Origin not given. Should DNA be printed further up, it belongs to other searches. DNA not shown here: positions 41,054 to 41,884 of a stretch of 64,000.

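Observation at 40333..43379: Response regulator / two degenerate KaiC-like paralogs / sensor kinase operon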

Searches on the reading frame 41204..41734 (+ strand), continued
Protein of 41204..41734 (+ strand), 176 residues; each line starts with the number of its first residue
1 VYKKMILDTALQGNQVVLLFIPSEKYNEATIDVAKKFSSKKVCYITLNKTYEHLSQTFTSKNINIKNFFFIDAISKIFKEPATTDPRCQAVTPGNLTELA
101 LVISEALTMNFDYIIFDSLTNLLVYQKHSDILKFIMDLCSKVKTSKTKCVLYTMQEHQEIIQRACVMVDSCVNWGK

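Call 31: find_related_loci(query=A1, collection=genome_contigs, flank=6000)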
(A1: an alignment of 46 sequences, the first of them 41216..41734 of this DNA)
Query A1 (172 aa) in genome_contigs; peptide patterns used: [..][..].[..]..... (x = any residue, [..] = any of these).
73 stretches matched a pattern; 61 encode a relative of the query (tblastn E <= 1e-3); 61 distinct loci.
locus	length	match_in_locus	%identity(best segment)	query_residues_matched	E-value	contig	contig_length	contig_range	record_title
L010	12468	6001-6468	51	13-168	5e-56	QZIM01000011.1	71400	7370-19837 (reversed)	MAG: Candidatus Woesearchaeota archaeon isolate SURF_65 Ga0104751_1000418, whole genome shotgun sequence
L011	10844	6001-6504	51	3-168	2e-55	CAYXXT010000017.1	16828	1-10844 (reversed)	MAG TPA_asm: uncultured Methanosarcinales archaeon isolate SRP178908_co2_264 genome assembly, contig: NODE_1523_length_1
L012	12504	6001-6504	48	7-172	3e-47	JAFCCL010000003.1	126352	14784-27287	MAG: Candidatus Iainarchaeum archaeon isolate AB_3033_Bin_170 AB_3033_Bin_170_scaffold_49, whole genome shotgun sequence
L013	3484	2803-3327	47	1-172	6e-47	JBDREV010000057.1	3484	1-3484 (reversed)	MAG: Candidatus Woesearchaeota archaeon isolate MEGAHIT-group-1.331 k141_10078949, whole genome shotgun sequence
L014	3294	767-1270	46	7-172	7e-44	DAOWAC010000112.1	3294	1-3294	MAG TPA_asm: Chloroflexota bacterium isolate CSMAG_1825 CSMAG_1825_k141_2561776_length_3294_cov_9.0000, whole genome sho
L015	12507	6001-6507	46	7-172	1e-43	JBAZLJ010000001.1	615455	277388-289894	MAG: Candidatus Woesearchaeota archaeon isolate SO_2017_LW4_166 scaffold_37_c1_LW137-91_2017, whole genome shotgun seque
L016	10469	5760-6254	45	7-168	2e-42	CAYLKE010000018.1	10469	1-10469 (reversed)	MAG TPA_asm: uncultured Methanosarcinales archaeon isolate SRP332253_co1_166 genome assembly, contig: NODE_10685_length_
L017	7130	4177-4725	43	1-169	3e-42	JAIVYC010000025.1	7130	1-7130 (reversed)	MAG: Sulfurovum sp. isolate SFP3_RS_05_1 NODE_5906_length_7181_cov_2.206975, whole genome shotgun sequence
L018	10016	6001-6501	43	5-168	6e-42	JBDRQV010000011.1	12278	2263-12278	MAG: Nanoarchaeota archaeon isolate MEGAHIT-group-2.61 k141_361852, whole genome shotgun sequence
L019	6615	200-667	45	7-159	5e-42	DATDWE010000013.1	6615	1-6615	MAG TPA_asm: Candidatus Nanoarchaeia archaeon isolate SMAG_U8102 k141_452614, whole genome shotgun sequence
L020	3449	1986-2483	48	7-169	5e-42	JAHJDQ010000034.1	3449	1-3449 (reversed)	MAG: Nanoarchaeota archaeon isolate Modern_marine.mb.67 Modern_marine.mb.67_k141_340921, whole genome shotgun sequence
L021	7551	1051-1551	43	7-170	1e-41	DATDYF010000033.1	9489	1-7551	MAG TPA_asm: Candidatus Nanoarchaeia archaeon isolate SMAG_U8158 k141_2270630, whole genome shotgun sequence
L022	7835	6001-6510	42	3-169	2e-41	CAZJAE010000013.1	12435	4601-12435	MAG TPA_asm: uncultured archaeon isolate binchicken_co115_24 genome assembly, contig: NODE_7717_length_12435_cov_4.49095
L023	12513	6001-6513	46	1-168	2e-41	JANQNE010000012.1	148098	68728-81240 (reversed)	MAG: Candidatus Nanoarchaeia archaeon isolate PL23a_bin.30 k99_5969410, whole genome shotgun sequence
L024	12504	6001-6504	43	7-171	4e-41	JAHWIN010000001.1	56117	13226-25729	MAG: Candidatus Woesearchaeota archaeon isolate YT1_767 k127_569175, whole genome shotgun sequence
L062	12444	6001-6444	31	7-154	3e-24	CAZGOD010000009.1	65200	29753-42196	MAG TPA_asm: uncultured Thermoplasmatales archaeon isolate SRP214966_co4_455 genome assembly, contig: NODE_195_length_65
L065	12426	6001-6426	34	13-154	4e-22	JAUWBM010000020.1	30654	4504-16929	MAG: Thermoplasmatota archaeon isolate CSMAG_1320 CSMAG_1320_k141_2286373_length_30654_cov_13.2016, whole genome shotgun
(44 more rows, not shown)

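Call 35: search_protein_families(library=pfam, alignment_id=A1, max_evalue=0.01)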
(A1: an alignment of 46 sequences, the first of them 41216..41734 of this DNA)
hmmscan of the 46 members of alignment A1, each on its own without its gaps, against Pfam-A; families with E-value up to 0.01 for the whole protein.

A. member 1, window:41216-41734:+ (172 aa): 1 family
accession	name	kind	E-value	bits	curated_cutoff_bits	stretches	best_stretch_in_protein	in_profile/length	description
PF05763.18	DUF835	-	0.00016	21.9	33.1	1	79-148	54-118/136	Protein of unknown function (DUF835)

B. families by the number of members that match (of 46 scanned): 8 families
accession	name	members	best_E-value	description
PF24336.1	DUF7504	32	7.7e-13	Family of unknown function (DUF7504)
PF23365.1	DUF7090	30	3.3e-09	Family of unknown function (DUF7090)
PF06745.19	ATPase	23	8.9e-06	KaiC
PF05763.18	DUF835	17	0.00016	Protein of unknown function (DUF835)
PF10483.15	Elong_Iki1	13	0.00031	Elongator subunit Iki1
PF09084.16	NMT1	1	0.0027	NMT1/THI5 like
PF03808.19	Glyco_tran_WecG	1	0.0057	Glycosyl transferase WecG/TagA/CpsF family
PF25375.1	Lin-15B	1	0.0072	Lin-15B-like domain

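Call 39: search_protein_representatives(alignment_id=A1)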
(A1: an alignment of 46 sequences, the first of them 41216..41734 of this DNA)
Query: 46 sequences, 176 profile positions. Proteins with E-value up to 0.001 (for the whole library): 3029; up to 1e-10: 1962; up to 1e-30: 424. The best 150 are listed.
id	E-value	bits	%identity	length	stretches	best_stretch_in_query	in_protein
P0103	2.3e-71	255.1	-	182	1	1-175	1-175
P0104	5.1e-62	224.6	-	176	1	1-174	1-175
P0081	4.4e-60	218.3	-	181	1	1-175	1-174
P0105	6.4e-60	217.8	-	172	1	1-172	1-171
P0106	3.2e-58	212.2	-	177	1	2-173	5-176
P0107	3.1e-57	209.0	-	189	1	4-174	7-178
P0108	8.7e-57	207.6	-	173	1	1-174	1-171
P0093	3.7e-56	205.5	-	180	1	2-175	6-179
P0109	3.4e-55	202.4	-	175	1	1-171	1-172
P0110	4.2e-55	202.1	-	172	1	1-172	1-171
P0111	4.9e-55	201.9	-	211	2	66-175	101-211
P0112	2.5e-54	199.6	-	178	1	2-173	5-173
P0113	8.6e-54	197.8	-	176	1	1-175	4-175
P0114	2.9e-53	196.1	-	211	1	1-173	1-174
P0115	1.1e-52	194.3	-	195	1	6-175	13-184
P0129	1.5e-49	184.0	-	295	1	2-174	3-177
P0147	1.2e-46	174.6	-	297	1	1-174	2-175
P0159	1.1e-45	171.4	-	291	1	1-174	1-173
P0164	4.6e-45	169.4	-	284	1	1-172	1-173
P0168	7.2e-45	168.7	-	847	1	11-174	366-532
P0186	2.5e-43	163.7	-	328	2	2-153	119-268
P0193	5.8e-43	162.5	-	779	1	5-174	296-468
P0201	3.6e-42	160.0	-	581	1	10-174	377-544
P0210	1.5e-41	157.9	-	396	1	2-173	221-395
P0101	1.3e-40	154.9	-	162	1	13-171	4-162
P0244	6.8e-40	152.6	-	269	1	5-175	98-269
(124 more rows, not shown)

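Call 40: search_protein_families(library=pfam, proteins=[P0129, P0147, P0159, P0164, P0168, P0193, P0201, P0210, P0186, P0244], max_evalue=0.001)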
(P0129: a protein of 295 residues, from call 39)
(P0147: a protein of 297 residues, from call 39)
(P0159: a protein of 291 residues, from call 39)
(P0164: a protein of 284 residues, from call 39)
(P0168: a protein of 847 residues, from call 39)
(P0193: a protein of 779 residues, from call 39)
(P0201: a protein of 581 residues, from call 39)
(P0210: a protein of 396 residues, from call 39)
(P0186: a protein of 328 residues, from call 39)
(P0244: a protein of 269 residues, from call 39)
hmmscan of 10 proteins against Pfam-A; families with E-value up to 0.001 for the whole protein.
P0129 (295 aa): 1 family
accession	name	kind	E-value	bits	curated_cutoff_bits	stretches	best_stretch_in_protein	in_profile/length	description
PF06745.19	ATPase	-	0.00031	20.6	26.6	1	36-185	48-198/231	KaiC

P0147 (297 aa): 1 family
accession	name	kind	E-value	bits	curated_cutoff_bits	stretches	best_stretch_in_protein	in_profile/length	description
PF24336.1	DUF7504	-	0.00023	22.1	27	1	39-171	32-176/179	Family of unknown function (DUF7504)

P0159 (291 aa): 1 family
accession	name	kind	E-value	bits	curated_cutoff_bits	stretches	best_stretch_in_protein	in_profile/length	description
PF24336.1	DUF7504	-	0.00017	22.6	27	1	74-167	71-174/179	Family of unknown function (DUF7504)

P0164 (284 aa): 0 families

P0168 (847 aa): 2 families
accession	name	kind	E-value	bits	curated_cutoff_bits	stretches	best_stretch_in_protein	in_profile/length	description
PF24336.1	DUF7504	-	4.9e-06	27.6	27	1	442-502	82-151/179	Family of unknown function (DUF7504)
PF06745.19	ATPase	-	5.3e-06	26.4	26.6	1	389-507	45-161/231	KaiC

P0193 (779 aa): 2 families
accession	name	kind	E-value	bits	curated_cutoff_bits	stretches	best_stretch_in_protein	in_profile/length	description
PF24336.1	DUF7504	-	5e-08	34.1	27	1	359-465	61-177/179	Family of unknown function (DUF7504)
PF06745.19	ATPase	-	0.00052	19.9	26.6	1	329-444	49-162/231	KaiC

P0201 (581 aa): 1 family
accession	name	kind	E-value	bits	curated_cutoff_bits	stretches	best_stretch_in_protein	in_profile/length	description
PF24336.1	DUF7504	-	1e-08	36.3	27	1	441-542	69-178/179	Family of unknown function (DUF7504)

P0210 (396 aa): 3 families
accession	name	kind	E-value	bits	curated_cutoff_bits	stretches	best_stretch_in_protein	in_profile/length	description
PF24336.1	DUF7504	-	6.8e-09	36.9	27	1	221-393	21-177/179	Family of unknown function (DUF7504)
PF06745.19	ATPase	-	9.6e-05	22.3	26.6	1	257-372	49-162/231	KaiC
PF04509.17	CheC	-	0.00042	20.7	22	0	114-135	4-25/38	CheC-like family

P0186 (328 aa): 2 families
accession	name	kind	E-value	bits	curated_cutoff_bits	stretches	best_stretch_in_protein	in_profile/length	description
PF00072.30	Response_reg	-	5.5e-11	43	30.2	1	5-109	1-110/111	Response regulator receiver domain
PF23198.2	PDE8A_N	-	3.8e-05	24.1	29.6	1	4-74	12-83/147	PDE8A-like, N-terminal domain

P0244 (269 aa): 2 families
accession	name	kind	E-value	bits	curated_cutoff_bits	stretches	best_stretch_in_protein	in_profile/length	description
PF06745.19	ATPase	-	2.5e-09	37.3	26.6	1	124-245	42-163/231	KaiC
PF24336.1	DUF7504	-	1.8e-06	29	27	1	179-265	83-177/179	Family of unknown function (DUF7504)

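Call 50: find_encoding_contigs(protein=P0210, flank=5000, max_places=2)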
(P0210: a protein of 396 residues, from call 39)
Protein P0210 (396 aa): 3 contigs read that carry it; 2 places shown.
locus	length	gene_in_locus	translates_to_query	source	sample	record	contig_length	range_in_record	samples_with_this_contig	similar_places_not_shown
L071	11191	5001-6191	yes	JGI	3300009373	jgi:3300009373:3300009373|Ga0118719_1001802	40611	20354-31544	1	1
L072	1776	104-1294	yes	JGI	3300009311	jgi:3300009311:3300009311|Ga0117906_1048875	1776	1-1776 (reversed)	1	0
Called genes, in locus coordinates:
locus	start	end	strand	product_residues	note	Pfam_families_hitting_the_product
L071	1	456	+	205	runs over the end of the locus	PF13690:CheX (weak), PF04509:CheC (weak)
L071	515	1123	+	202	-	PF04509:CheC (faint), PF13690:CheX (weak)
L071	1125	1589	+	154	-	PF03975:CheD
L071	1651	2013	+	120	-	PF00072:Response_reg, PF23198:PDE8A_N (weak)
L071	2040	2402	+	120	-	PF00072:Response_reg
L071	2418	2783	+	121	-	PF00072:Response_reg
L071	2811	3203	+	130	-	PF00072:Response_reg, PF23198:PDE8A_N (weak)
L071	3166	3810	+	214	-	-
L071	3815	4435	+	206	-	PF04509:CheC (weak)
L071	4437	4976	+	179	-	PF06745:ATPase (weak), PF24336:DUF7504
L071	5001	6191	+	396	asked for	PF24336:DUF7504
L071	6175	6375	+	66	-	-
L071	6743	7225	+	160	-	PF06094:GGACT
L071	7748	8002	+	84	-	-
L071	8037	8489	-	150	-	PF11969:DcpS_C, PF01230:HIT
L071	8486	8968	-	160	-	PF00149:Metallophos, PF12850:Metallophos_2, PF14582:Metallophos_3 (faint)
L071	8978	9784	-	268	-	PF00149:Metallophos, PF12850:Metallophos_2 (faint), PF14582:Metallophos_3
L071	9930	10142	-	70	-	PF00125:Histone, PF00808:CBFD_NFYB_HMF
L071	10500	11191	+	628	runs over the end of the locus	PF02518:HATPase_c, PF00204:DNA_gyraseB, PF01751:Toprim, PF00986:DNA_gyraseB_C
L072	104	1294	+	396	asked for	PF24336:DUF7504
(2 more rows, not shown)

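Call 55: search_protein_families(library=pfam, proteins=[L062:5557-6594:+, L065:5599-6558:+, L062:4294-4917:-, L071:4437-4976:+, L071:3815-4435:+, L071:3166-3810:+], max_evalue=0.01)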
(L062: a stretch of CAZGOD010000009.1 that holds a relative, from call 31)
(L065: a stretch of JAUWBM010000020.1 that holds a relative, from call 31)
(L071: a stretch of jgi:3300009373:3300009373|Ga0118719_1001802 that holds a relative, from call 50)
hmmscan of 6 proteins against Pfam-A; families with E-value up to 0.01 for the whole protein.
L062:5557-6594:+ (345 aa): 2 families
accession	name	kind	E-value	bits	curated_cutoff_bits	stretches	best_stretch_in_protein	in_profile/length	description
PF00072.30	Response_reg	-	1.9e-19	70.3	30.2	1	27-134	1-110/111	Response regulator receiver domain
PF23365.1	DUF7090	-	1.9e-05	24.9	27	1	219-305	85-174/192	Family of unknown function (DUF7090)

L065:5599-6558:+ (319 aa): 2 families
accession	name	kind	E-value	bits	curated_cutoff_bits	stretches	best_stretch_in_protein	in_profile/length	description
PF00072.30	Response_reg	-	3.7e-18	66.1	30.2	1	5-114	1-110/111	Response regulator receiver domain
PF23365.1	DUF7090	-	0.00016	21.9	27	0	203-271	89-159/192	Family of unknown function (DUF7090)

L062:4294-4917:- (207 aa): 1 family
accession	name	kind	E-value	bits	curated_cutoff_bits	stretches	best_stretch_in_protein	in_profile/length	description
PF06745.19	ATPase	-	0.0069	16.2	26.6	1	73-160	73-155/231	KaiC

L071:4437-4976:+ (179 aa): 3 families
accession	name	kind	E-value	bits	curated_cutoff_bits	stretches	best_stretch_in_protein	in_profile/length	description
PF24336.1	DUF7504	-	2.5e-09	38.3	27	1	70-176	61-177/179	Family of unknown function (DUF7504)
PF06745.19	ATPase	-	1.8e-07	31.2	26.6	1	66-156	81-163/231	KaiC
PF05763.18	DUF835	-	0.00088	19.5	33.1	1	93-155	57-119/136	Protein of unknown function (DUF835)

L071:3815-4435:+ (206 aa): 2 families
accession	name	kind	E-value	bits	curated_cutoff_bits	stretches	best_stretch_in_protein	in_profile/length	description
PF04509.17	CheC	-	2.3e-07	31.1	22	1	12-46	3-37/38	CheC-like family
PF13690.11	CheX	-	0.00023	21.6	27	0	9-46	40-73/94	Chemotaxis phosphatase CheX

L071:3166-3810:+ (214 aa): 1 family
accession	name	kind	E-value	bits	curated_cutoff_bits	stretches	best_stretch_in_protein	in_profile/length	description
PF13690.11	CheX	-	0.0016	18.9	27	1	76-158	5-78/94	Chemotaxis phosphatase CheX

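Call 56: find_homologous_proteins(query=P0186, max_evalue=1e-10)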
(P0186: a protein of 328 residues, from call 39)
Query P0186 (328 aa): 15 proteins with E <= 1e-10 among 3420 candidates.
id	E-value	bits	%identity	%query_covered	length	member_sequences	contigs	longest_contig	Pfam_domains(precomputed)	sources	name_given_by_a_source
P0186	8.6e-208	706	100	100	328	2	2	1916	PF00072.31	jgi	jgi:CheY-like chemotaxis protein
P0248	3.0e-125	435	64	95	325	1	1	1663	PF23365.2,PF00072.31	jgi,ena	-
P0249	1.7e-115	404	62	95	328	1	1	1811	PF00072.31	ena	-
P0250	4.0e-109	383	58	95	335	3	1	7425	PF23365.2,PF00072.31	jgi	-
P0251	8.9e-106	372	59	95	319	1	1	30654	PF00072.31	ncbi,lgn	-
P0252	6.2e-104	366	58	95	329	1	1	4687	PF23365.2,PF00072.31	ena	-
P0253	2.5e-99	350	56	95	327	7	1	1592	PF00072.31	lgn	-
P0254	5.9e-99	349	55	98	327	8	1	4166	PF00072.31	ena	-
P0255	1.3e-90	322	52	93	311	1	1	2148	PF23365.2,PF00072.31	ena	-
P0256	3.6e-81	291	48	95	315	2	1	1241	PF00072.31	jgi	jgi:DNA-binding response OmpR family regulator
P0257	1.8e-70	256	53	94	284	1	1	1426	-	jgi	jgi:hypothetical protein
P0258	1.2e-60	223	38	89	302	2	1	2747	PF00072.31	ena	-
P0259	1.4e-54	204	59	50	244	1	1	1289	-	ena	-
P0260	9.1e-49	184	53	49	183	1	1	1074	-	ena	-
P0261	1.8e-26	111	40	57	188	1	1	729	-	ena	-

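Call 63: predict_structure(alignment_id=A2)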
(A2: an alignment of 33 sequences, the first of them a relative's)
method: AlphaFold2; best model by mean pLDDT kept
length: 328 residues; sequences in the alignment: 33
mean_pLDDT: 83.3   pTM: 0.76
mean pLDDT of the five models: 83.3, 82.7, 81.8, 78.8, 78.4
residues with pLDDT >= 90: 174; 70-90: 82; 50-70: 49; < 50: 23
segments of 3 or more residues with pLDDT < 50: 80-85, 312-327
pLDDT, mean of each block of 10 residues (from residue 1): 89 85 94 86 90 70 79 72 49 59 79 81 96 89 95 98 96 96 97 94 97 97 96 93 97 98 87 60 62 84 87 45 46
secondary structure, 60 per line:
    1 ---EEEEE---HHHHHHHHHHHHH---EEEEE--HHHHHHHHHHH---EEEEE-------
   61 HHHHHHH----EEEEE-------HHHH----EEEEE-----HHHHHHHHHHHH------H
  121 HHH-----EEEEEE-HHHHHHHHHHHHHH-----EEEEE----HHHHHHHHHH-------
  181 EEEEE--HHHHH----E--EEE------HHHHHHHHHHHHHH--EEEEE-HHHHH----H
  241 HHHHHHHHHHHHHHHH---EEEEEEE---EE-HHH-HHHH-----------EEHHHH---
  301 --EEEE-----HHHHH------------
elements in order: E4-8 H12-24 E28-32 H35-45 E49-53 H61-67 E72-76 H84-87 E92-96 H102-113 H120-123 E129-134 H136-149 E155-159 H164-173 E181-185 H188-192 E200-202 H209-222 E225-229 H231-235 H240-256 E260-266 H277-280 H294-297 E303-306 H312-316

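Call 72: find_homologous_proteins(query=P0210, max_evalue=1e-8)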
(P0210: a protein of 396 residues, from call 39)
Query P0210 (396 aa): 16 proteins with E <= 1e-8 among 8000 candidates.
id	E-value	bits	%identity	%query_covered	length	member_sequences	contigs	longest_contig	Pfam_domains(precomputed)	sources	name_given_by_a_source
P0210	5.7e-244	827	100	100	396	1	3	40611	PF24336.2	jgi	-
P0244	1.5e-35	141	41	49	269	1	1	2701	PF06745.20,PF24336.2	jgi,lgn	-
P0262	3.9e-33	133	42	43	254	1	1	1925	PF06745.20,PF24336.2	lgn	-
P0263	2.5e-24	104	39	43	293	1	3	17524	-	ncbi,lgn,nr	ncbi:MAG: hypothetical protein KKH52_04690 [Nanoarchaeota archaeon]|nr:hypothetical protein [Nanoarc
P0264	4.5e-24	104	45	35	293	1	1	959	-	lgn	-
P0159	1.3e-23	102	41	45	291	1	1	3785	-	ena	-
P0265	1.9e-23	101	34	45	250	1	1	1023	-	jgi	-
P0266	2.5e-23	101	37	40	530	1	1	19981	PF24336.2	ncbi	ncbi:MAG: hypothetical protein ABID38_04330 [Candidatus Diapherotrites archaeon]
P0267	7.0e-23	100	42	39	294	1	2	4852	-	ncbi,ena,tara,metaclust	tara:strand:+ start:786 stop:1670 length:885 start_codon:yes stop_codon:yes gene_type:complete|metac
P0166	8.7e-23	99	42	40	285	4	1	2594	-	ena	-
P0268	4.1e-22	97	36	44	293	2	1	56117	-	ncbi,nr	ncbi:hypothetical protein KY358_00100 [Candidatus Woesearchaeota archaeon]|nr:hypothetical protein [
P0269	1.6e-21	95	39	42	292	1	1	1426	-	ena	-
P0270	1.1e-18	86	37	41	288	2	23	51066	PF24336.2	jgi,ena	-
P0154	1.6e-18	85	32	44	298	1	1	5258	PF24336.2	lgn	-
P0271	8.3e-18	83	34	39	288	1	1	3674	-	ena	-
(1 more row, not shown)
